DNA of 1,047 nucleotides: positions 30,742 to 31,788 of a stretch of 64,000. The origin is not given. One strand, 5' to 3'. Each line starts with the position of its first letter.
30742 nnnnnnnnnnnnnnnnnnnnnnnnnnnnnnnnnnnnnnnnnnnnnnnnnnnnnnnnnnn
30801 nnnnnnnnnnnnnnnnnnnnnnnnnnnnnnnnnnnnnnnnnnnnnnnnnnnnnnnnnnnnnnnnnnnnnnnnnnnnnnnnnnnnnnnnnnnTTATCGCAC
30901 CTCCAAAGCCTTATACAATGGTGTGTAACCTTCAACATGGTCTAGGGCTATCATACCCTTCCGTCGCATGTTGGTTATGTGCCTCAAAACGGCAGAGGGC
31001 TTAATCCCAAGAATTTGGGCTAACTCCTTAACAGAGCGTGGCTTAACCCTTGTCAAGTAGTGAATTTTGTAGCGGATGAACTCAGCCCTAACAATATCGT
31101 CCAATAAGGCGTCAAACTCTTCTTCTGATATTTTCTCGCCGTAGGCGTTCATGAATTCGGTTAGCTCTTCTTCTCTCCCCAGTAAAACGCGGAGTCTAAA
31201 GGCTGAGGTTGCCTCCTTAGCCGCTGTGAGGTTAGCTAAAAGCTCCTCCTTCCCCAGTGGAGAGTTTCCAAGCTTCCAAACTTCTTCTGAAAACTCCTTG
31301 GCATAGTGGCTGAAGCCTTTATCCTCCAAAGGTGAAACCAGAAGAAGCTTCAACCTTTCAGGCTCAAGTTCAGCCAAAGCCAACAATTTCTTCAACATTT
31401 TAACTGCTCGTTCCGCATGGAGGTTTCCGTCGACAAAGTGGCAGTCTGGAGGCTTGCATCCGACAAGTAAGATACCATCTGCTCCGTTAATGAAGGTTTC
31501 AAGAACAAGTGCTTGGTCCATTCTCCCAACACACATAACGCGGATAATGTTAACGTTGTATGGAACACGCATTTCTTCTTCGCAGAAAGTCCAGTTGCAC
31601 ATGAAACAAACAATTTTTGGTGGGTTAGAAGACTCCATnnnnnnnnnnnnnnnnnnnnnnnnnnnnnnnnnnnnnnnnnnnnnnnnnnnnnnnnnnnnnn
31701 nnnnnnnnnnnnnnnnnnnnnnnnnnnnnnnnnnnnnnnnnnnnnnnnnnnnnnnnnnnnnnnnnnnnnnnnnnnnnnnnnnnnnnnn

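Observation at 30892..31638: MvhD-type iron-sulfur domain fused to a winged-helix DNA-binding domain inside the hdr operon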

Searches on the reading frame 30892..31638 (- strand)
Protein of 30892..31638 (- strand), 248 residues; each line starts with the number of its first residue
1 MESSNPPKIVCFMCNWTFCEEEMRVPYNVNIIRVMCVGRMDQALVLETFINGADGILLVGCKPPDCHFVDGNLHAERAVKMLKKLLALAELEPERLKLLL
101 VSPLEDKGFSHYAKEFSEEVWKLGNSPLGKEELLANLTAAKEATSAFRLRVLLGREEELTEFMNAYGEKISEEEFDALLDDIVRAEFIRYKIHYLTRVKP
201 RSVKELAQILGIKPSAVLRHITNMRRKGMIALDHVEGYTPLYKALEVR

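Call 3: search_protein_families(library=pfam, proteins=[window:30892-31638:-], max_evalue=1)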
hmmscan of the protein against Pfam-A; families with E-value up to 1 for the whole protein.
window:30892-31638:- (248 aa): 28 families (the best 25 are shown)
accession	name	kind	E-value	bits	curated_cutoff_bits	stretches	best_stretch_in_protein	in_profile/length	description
PF02662.21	FlpD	-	5.2e-32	110.9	22.3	1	9-124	1-123/123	Methyl-viologen-reducing hydrogenase, delta subunit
PF01022.26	HTH_5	-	2.4e-05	24.5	22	1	193-230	9-45/47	Bacterial regulatory protein, arsR family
PF13412.12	HTH_24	-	2.5e-05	24.2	21.9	1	202-230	19-47/48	Winged helix-turn-helix DNA-binding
PF12840.13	HTH_20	-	4e-05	24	27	1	199-231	17-49/51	Helix-turn-helix domain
PF12802.13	MarR_2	-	7.9e-05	23.2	27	1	193-231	12-51/61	MarR family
PF01726.22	LexA_DNA_bind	-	0.00024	21.2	23.7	1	199-233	24-59/65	LexA DNA binding domain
PF21476.4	PF0610-like_N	-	0.00061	20.4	33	1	189-222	3-36/50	PF0610-like, N-terminal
PF13545.12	HTH_Crp_2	-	0.0013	19.1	27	1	202-231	24-53/70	Crp-like helix-turn-helix domain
PF04967.18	HTH_10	-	0.0081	16.4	23.1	1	201-227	24-50/53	HTH DNA binding domain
PF08279.18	HTH_11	-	0.0095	16.2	25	1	199-229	13-44/55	HTH domain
PF01325.25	Fe_dep_repress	-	0.012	16.3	26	1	200-232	22-54/60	Iron dependent repressor, N-terminal DNA binding domain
PF21100.3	MCM_C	-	0.013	15.8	27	0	201-239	22-62/64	MCM protein C-terminal winged helix-turn-helix domain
PF01047.28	MarR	-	0.023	15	24.6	1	201-230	18-47/59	MarR family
PF25212.1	HVO_A0114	-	0.023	14.9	27.6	1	192-234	28-70/84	HVO_A0114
PF13932.14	SAM_GIDA_C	-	0.024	14.9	27.1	1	195-218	31-54/57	tRNA modifying enzyme MnmG/GidA C-terminal helical bundle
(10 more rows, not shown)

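Call 4: search_protein_families(library=ncbifam, proteins=[window:30892-31638:-], max_evalue=1)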
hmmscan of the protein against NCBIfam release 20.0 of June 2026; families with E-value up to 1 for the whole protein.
window:30892-31638:- (248 aa): 11 families
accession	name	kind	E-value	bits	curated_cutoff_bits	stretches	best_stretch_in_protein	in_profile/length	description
NF040770.1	hetero_SS_HdrA2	exception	3.4e-26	91.6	1100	1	3-125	644-773/777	CoB-CoM heterodisulfide reductase HdrA2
NF045873.1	F420_non_VhuD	exception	1.8e-21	76.6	215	1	11-128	9-130/132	F420-non-reducing hydrogenase iron-sulfur subunit VhuD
NF041891.1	hdrA_Methbact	equivalog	2e-06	26.4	1300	1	20-120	663-758/762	ferredoxin:CoB-CoM heterodisulfide reductase subunit HdrA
NF033788.1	HTH_metalloreg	subfamily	3.1e-05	23.7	55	1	188-231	12-56/77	metalloregulator ArsR/SmtB family transcription factor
TIGR00498.1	lexA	equivalog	0.0081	15.8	110.95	1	196-233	21-59/203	transcriptional repressor LexA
TIGR01884.1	cas_HTH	subfamily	0.0081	15.6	60.2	1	180-230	133-186/202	CRISPR-associated CARF protein Csa3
NF041413.1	ArsR_Rv2640c_fam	equivalog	0.014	15.8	155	1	201-233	59-91/118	Rv2640c family ArsR-like transcriptional regulator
TIGR02937.1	sigma70-ECF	superfamily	0.019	14.6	42.9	1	190-227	123-160/165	sigma-70 family RNA polymerase sigma factor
NF053602.1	Phr_regulator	exception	0.023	14.3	320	1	181-231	7-56/191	heat shock transcription regulator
NF045989.1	TransRegFnrLRhodb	equivalog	0.028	13.7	300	1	160-234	142-219/245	transcriptional regulator FnrL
TIGR02702.1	SufR_cyano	equivalog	0.11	12.1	178.8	1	192-234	7-49/208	iron-sulfur cluster biosynthesis transcriptional regulator SufR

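Call 5: find_homologous_proteins(query=window:30892-31638:-, max_evalue=0.001)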
Query window:30892-31638:- (248 aa): 681 proteins with E <= 0.001 among 2160 candidates; the best 120 are listed.
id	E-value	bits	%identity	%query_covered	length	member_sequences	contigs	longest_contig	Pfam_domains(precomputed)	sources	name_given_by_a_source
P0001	2.6e-153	526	94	100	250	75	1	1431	PF13412.13,PF02662.22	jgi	jgi:coenzyme F420-reducing hydrogenase delta subunit/biotin operon repressor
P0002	2.4e-150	517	92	99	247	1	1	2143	PF01022.27,PF02662.22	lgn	-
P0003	1.1e-149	515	92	100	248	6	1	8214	PF01022.27,PF02662.22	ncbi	ncbi:MAG: hydrogenase iron-sulfur subunit [Candidatus Bathyarchaeia archaeon]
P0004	3.1e-149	513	92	100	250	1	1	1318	PF12840.14,PF13412.13,PF01022.27,PF02662.22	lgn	-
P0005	7.8e-148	508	93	99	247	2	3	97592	PF02662.22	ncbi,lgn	-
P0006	2.5e-147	507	91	100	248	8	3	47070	PF01022.27,PF02662.22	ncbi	ncbi:MAG: hydrogenase iron-sulfur subunit [Candidatus Bathyarchaeia archaeon]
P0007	2.9e-147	507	91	100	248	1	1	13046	PF02662.22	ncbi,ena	-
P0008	5.1e-147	506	91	99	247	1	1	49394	PF13412.13,PF01022.27,PF02662.22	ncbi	ncbi:MAG: hydrogenase iron-sulfur subunit [Candidatus Bathyarchaeia archaeon]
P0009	5.4e-147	506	91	99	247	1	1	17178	PF13412.13,PF01022.27,PF02662.22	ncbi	ncbi:MAG: hydrogenase iron-sulfur subunit [Candidatus Bathyarchaeia archaeon]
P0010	2.6e-146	503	90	100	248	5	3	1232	PF13412.13,PF21476.5,PF01022.27,PF02662.22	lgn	-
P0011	1.9e-145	501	90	100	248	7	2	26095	PF13412.13,PF01022.27,PF02662.22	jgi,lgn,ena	-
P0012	3.5e-144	496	88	99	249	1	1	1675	PF02662.22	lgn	-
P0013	3.5e-144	496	90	99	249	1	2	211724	PF02662.22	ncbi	ncbi:MAG: hydrogenase iron-sulfur subunit [Candidatus Bathyarchaeia archaeon]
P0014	3.6e-143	493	87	99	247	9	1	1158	PF02662.22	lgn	-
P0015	6.6e-143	492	87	99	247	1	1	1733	PF02662.22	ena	-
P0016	2.4e-142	490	87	99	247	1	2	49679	PF02662.22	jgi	-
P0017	3.6e-142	490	87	99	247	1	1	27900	PF01022.27,PF02662.22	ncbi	ncbi:MAG: hydrogenase iron-sulfur subunit [Candidatus Bathyarchaeia archaeon]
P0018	5.6e-142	489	87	99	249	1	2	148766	PF01022.27,PF02662.22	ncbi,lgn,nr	ncbi:MAG: hydrogenase iron-sulfur subunit [Candidatus Bathyarchaeota archaeon]|nr:hydrogenase iron-s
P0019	1.3e-140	485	86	99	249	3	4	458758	PF13412.13,PF01022.27,PF02662.22,PF13545.13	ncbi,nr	ncbi:MAG: hydrogenase iron-sulfur subunit [Candidatus Bathyarchaeia archaeon]|nr:hydrogenase iron-su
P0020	1.6e-140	484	85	99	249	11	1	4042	PF02662.22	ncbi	ncbi:MAG: hydrogenase iron-sulfur subunit [Candidatus Bathyarchaeia archaeon]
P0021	1.1e-137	475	91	95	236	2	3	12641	PF13412.13,PF01022.27,PF02662.22,PF12802.14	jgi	jgi:coenzyme F420-reducing hydrogenase delta subunit/biotin operon repressor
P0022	1.7e-135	468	87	95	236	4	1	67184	PF13412.13,PF01022.27,PF02662.22,PF12802.14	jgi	jgi:F420-non-reducing hydrogenase iron-sulfur subunit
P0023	1.8e-135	468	84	99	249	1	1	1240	PF13412.13,PF01022.27,PF02662.22,PF13545.13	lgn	-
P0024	3.8e-132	457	85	95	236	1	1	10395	PF01022.27,PF02662.22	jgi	-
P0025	9.3e-132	456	85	95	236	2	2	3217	PF01022.27,PF02662.22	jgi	-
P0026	1.7e-131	455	82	98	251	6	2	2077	PF12840.14,PF02662.22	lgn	-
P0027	2.7e-130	451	82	99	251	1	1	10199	PF12840.14,PF02662.22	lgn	-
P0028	4.7e-129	447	85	95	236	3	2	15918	PF02662.22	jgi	-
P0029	3.5e-126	438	78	98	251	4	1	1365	PF12840.14,PF13412.13,PF01022.27,PF02662.22,PF12802.14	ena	-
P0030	7.4e-126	436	78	100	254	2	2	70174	PF13412.13,PF02662.22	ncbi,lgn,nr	ncbi:hydrogenase iron-sulfur subunit [Candidatus Bathyarchaeota archaeon]|nr:hydrogenase iron-sulfur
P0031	2.2e-124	432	78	98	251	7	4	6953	PF12840.14,PF13412.13,PF01022.27,PF02662.22,PF12802.14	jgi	jgi:F420-non-reducing hydrogenase iron-sulfur subunit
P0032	2.9e-124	431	76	98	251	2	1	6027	PF12840.14,PF13412.13,PF02662.22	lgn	-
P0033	4.6e-124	431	78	98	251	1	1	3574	PF13412.13,PF02662.22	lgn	-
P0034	1.1e-123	429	77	98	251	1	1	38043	PF01047.29,PF13412.13,PF01022.27,PF02662.22,PF12802.14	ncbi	ncbi:MAG: hydrogenase iron-sulfur subunit [Candidatus Bathyarchaeales archaeon]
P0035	5.6e-122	424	77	99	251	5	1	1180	PF13412.13,PF02662.22,PF01726.23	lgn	-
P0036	8.8e-122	423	77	98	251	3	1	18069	PF01047.29,PF12840.14,PF13412.13,PF08279.19,PF01022.27,PF02662.22,PF13545.13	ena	-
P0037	1.2e-121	423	76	99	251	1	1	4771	PF01047.29,PF12840.14,PF13412.13,PF02662.22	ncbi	ncbi:MAG: hydrogenase iron-sulfur subunit [Candidatus Bathyarchaeia archaeon]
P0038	4.8e-121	421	78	99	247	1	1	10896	PF13412.13,PF02662.22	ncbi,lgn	ncbi:MAG: hydrogenase iron-sulfur subunit [Candidatus Bathyarchaeia archaeon]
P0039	1.1e-119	416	76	98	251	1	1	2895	PF12840.14,PF13412.13,PF01022.27,PF02662.22,PF13545.13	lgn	-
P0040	1.9e-118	412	75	98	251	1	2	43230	PF13412.13,PF02662.22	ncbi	ncbi:MAG: hydrogenase iron-sulfur subunit [Candidatus Bathyarchaeia archaeon]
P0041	6.5e-118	410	74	98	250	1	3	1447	PF13412.13,PF01022.27,PF02662.22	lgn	-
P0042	5.9e-117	407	74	98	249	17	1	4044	PF13412.13,PF02662.22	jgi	-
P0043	1.1e-116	406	73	98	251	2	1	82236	PF13412.13,PF01022.27,PF02662.22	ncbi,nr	ncbi:MAG: hydrogenase iron-sulfur subunit [Candidatus Bathyarchaeota archaeon]|nr:hydrogenase iron-s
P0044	1.9e-116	406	74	98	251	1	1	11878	PF01022.27,PF02662.22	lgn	-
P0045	2.1e-116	406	73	99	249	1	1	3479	PF02662.22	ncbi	ncbi:MAG: hydrogenase iron-sulfur subunit [Candidatus Bathyarchaeia archaeon]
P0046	1.0e-115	403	75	98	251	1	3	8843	PF02662.22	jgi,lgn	jgi:coenzyme F420-reducing hydrogenase delta subunit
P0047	1.4e-115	403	71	99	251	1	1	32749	PF13412.13,PF01022.27,PF02662.22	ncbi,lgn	-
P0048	1.4e-115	403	73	100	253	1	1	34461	PF13412.13,PF01022.27,PF02662.22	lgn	-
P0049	5.5e-115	401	74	98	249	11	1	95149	PF13412.13,PF02662.22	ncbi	ncbi:MAG: hydrogenase iron-sulfur subunit [Candidatus Bathyarchaeia archaeon]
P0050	1.1e-114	400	70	99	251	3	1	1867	PF13412.13,PF01022.27,PF02662.22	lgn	-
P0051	1.2e-114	400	73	97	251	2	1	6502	PF13412.13,PF01022.27,PF02662.22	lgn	-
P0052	3.4e-114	398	74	98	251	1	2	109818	PF13412.13,PF02662.22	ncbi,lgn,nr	ncbi:MAG: hydrogenase iron-sulfur subunit [Nitrososphaerota archaeon]|nr:hydrogenase iron-sulfur sub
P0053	1.3e-109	383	70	98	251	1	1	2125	PF13412.13,PF02662.22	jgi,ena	-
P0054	2.8e-109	382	70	98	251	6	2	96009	PF13412.13,PF02662.22,PF13545.13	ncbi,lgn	ncbi:MAG: hydrogenase iron-sulfur subunit [Candidatus Bathyarchaeia archaeon]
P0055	9.4e-106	371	67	100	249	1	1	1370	PF02662.22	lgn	-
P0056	2.8e-105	369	67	97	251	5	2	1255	PF02662.22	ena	-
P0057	5.8e-104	365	78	86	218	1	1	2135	PF12840.14,PF13412.13,PF01022.27,PF02662.22,PF12802.14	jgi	jgi:F420-non-reducing hydrogenase iron-sulfur subunit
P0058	7.0e-104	365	64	100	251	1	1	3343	PF02662.22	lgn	-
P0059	8.0e-104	364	64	99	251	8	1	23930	PF02662.22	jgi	-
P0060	1.1e-103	364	64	99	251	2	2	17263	PF02662.22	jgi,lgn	jgi:coenzyme F420-reducing hydrogenase delta subunit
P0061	1.5e-103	363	63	98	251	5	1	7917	PF02662.22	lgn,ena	-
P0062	1.1e-102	361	63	100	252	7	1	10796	PF02662.22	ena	-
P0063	1.4e-102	360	65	98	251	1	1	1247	PF02662.22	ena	-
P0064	3.6e-102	359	77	86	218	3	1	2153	PF12840.14,PF13412.13,PF01022.27,PF02662.22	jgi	jgi:coenzyme F420-reducing hydrogenase delta subunit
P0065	4.3e-102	359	66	98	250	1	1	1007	PF02662.22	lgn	-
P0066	4.5e-102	359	63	99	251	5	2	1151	PF02662.22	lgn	-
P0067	1.3e-101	357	66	97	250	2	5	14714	PF02662.22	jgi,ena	-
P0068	3.0e-101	356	65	99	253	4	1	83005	PF02662.22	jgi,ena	-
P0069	3.4e-101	356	66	100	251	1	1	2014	PF02662.22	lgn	-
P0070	5.1e-101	355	65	100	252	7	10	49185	PF02662.22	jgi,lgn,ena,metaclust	jgi:coenzyme F420-reducing hydrogenase delta subunit|metaclust:\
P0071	8.1e-101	355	65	99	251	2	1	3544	PF02662.22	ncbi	ncbi:MAG: hydrogenase iron-sulfur subunit [Candidatus Bathycorpusculaceae bacterium]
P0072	1.0e-100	354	64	98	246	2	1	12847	PF02662.22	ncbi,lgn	-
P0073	1.0e-100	354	63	99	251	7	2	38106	PF02662.22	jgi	jgi:coenzyme F420-reducing hydrogenase delta subunit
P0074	1.1e-100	354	65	98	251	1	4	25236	PF02662.22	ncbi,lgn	ncbi:MAG: hydrogenase iron-sulfur subunit [Candidatus Bathyarchaeia archaeon]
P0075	1.2e-100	354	66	98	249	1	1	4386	PF02662.22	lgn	-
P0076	2.4e-100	353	65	97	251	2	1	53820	PF02662.22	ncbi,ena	ncbi:MAG: hydrogenase iron-sulfur subunit [Candidatus Bathyarchaeales archaeon]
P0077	4.7e-100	352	66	98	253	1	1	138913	PF02662.22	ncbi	ncbi:MAG: hydrogenase iron-sulfur subunit [Candidatus Bathyarchaeia archaeon]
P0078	5.9e-100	352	64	99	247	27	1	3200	PF02662.22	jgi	-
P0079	7.3e-100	351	66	98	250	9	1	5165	PF02662.22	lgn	-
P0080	1.7e-99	350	62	99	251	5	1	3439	PF02662.22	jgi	-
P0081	1.9e-99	350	64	99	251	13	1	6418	PF02662.22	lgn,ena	-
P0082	2.1e-99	350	64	99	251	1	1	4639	PF02662.22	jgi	jgi:coenzyme F420-reducing hydrogenase delta subunit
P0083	2.5e-99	350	63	99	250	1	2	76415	PF02662.22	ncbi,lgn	ncbi:MAG: hydrogenase iron-sulfur subunit [Candidatus Bathyarchaeia archaeon]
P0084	3.0e-99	349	64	99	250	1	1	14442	PF02662.22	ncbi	ncbi:MAG: hydrogenase iron-sulfur subunit [Candidatus Bathycorpusculaceae bacterium]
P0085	3.9e-99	349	64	97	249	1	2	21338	PF02662.22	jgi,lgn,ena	-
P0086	4.6e-99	349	65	100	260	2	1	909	PF02662.22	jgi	-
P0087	6.4e-99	348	63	96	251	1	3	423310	PF02662.22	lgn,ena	-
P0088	7.2e-99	348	63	100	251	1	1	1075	PF02662.22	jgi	-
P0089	1.0e-98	348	63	96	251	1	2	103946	PF02662.22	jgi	jgi:F420-non-reducing hydrogenase iron-sulfur subunit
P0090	1.1e-98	348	64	100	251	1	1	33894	PF02662.22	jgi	jgi:coenzyme F420-reducing hydrogenase delta subunit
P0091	1.7e-98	347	64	100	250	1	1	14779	PF13412.13,PF02662.22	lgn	-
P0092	3.4e-98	346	65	98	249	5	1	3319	PF02662.22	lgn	-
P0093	4.9e-98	345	63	100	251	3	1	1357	PF02662.22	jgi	jgi:coenzyme F420-reducing hydrogenase delta subunit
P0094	5.8e-98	345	63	97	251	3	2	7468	PF02662.22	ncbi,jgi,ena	ncbi:MAG TPA: hydrogenase iron-sulfur subunit [Candidatus Bathyarchaeia archaeon]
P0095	7.3e-98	345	65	100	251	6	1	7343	PF02662.22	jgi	jgi:F420-non-reducing hydrogenase iron-sulfur subunit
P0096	1.1e-97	344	63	98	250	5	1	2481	PF13412.13,PF02662.22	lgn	-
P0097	1.2e-97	344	64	97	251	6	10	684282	PF02662.22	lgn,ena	-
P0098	1.7e-97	344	64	100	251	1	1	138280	PF02662.22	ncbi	ncbi:MAG: hydrogenase iron-sulfur subunit [Candidatus Bathyarchaeia archaeon]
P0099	1.9e-97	344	64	99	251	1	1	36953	PF02662.22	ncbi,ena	-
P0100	3.2e-97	343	63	99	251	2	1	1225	PF02662.22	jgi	jgi:F420-non-reducing hydrogenase iron-sulfur subunit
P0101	3.4e-97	343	61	98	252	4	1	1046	PF02662.22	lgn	-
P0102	3.6e-97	343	65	98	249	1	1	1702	PF02662.22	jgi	jgi:F420-non-reducing hydrogenase iron-sulfur subunit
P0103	4.1e-97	342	61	99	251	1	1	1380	PF02662.22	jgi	jgi:F420-non-reducing hydrogenase iron-sulfur subunit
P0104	4.1e-97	342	63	99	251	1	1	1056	PF02662.22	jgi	-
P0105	4.8e-97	342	63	99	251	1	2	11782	PF02662.22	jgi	jgi:F420-non-reducing hydrogenase iron-sulfur subunit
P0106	1.0e-96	341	63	97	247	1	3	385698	PF02662.22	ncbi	ncbi:MAG: hydrogenase iron-sulfur subunit [Candidatus Bathyarchaeia archaeon]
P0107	1.2e-96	341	60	98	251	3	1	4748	PF02662.22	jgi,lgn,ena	-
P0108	1.4e-96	341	63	97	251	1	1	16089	PF02662.22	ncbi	ncbi:MAG: hydrogenase iron-sulfur subunit [Candidatus Bathyarchaeia archaeon]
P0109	1.4e-96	341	62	97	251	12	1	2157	PF02662.22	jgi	jgi:coenzyme F420-reducing hydrogenase delta subunit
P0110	1.5e-96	341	65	97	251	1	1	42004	PF02662.22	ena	-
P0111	1.6e-96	340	61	97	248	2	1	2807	PF02662.22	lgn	-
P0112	2.1e-96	340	65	98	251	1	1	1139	PF02662.22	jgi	jgi:F420-non-reducing hydrogenase iron-sulfur subunit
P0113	2.1e-96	340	63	99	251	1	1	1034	PF02662.22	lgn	-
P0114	2.6e-96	340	64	97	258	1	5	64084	PF02662.22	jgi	jgi:F420-non-reducing hydrogenase iron-sulfur subunit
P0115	3.3e-96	339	64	98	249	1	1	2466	PF02662.22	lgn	-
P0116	3.4e-96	339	63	99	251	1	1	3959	PF02662.22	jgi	jgi:F420-non-reducing hydrogenase iron-sulfur subunit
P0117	4.2e-96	339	65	95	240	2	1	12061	PF02662.22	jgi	jgi:coenzyme F420-reducing hydrogenase delta subunit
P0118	4.3e-96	339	62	98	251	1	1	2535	PF02662.22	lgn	-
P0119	4.4e-96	339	63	99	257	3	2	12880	PF02662.22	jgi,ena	-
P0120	5.0e-96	339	63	100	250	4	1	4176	PF02662.22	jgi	jgi:coenzyme F420-reducing hydrogenase delta subunit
